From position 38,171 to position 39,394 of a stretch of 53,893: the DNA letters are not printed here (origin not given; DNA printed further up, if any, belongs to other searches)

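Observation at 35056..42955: Arn-like module for a 3-amino-3,6-dideoxyhexose: rfbA-rfbB / fdtA-fdtB-GT-C / ArnC-like GT2-FemAB-like-methyltransferase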

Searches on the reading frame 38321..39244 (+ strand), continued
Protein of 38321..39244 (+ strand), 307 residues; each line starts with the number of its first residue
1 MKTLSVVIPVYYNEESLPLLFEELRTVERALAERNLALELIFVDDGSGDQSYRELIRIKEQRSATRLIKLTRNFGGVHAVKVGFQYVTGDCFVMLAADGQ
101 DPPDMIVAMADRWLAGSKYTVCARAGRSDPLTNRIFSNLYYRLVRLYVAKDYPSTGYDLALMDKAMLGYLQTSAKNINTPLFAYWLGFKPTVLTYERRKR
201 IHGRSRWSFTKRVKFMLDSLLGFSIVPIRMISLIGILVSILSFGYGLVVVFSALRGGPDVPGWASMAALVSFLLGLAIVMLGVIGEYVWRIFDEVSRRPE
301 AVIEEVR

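Call 91: search_solved_structures(query=window:38321-39244:+, max_evalue=1e-30, show_alignments=4)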
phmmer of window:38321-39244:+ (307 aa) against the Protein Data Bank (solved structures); distinct sequences matched with E-value up to 1e-30: 6.
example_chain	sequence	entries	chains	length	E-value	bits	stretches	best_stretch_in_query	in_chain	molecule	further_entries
5ekp_C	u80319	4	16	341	4.7e-53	183.4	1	4-303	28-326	Uncharacterized glycosyltransferase sll0501 | Glycosyltransferase sll0501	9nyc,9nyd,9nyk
9nye_A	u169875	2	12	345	4.9e-53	183.4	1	4-303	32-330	Glycosyltransferase sll0501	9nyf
5eke_A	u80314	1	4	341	5.9e-52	179.8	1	4-303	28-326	Uncharacterized glycosyltransferase sll0501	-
9hwj_A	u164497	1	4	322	1.8e-35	125.7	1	2-306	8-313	Undecaprenyl-phosphate 4-deoxy-4-formamido-L-arabinose transferase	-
9bhc_C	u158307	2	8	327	5.9e-35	124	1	2-306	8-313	Undecaprenyl-phosphate 4-deoxy-4-formamido-L-arabinose transferase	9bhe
8vxh_A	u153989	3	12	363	8.6e-35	123.5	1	2-306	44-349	Undecaprenyl-phosphate 4-deoxy-4-formamido-L-arabinose transferase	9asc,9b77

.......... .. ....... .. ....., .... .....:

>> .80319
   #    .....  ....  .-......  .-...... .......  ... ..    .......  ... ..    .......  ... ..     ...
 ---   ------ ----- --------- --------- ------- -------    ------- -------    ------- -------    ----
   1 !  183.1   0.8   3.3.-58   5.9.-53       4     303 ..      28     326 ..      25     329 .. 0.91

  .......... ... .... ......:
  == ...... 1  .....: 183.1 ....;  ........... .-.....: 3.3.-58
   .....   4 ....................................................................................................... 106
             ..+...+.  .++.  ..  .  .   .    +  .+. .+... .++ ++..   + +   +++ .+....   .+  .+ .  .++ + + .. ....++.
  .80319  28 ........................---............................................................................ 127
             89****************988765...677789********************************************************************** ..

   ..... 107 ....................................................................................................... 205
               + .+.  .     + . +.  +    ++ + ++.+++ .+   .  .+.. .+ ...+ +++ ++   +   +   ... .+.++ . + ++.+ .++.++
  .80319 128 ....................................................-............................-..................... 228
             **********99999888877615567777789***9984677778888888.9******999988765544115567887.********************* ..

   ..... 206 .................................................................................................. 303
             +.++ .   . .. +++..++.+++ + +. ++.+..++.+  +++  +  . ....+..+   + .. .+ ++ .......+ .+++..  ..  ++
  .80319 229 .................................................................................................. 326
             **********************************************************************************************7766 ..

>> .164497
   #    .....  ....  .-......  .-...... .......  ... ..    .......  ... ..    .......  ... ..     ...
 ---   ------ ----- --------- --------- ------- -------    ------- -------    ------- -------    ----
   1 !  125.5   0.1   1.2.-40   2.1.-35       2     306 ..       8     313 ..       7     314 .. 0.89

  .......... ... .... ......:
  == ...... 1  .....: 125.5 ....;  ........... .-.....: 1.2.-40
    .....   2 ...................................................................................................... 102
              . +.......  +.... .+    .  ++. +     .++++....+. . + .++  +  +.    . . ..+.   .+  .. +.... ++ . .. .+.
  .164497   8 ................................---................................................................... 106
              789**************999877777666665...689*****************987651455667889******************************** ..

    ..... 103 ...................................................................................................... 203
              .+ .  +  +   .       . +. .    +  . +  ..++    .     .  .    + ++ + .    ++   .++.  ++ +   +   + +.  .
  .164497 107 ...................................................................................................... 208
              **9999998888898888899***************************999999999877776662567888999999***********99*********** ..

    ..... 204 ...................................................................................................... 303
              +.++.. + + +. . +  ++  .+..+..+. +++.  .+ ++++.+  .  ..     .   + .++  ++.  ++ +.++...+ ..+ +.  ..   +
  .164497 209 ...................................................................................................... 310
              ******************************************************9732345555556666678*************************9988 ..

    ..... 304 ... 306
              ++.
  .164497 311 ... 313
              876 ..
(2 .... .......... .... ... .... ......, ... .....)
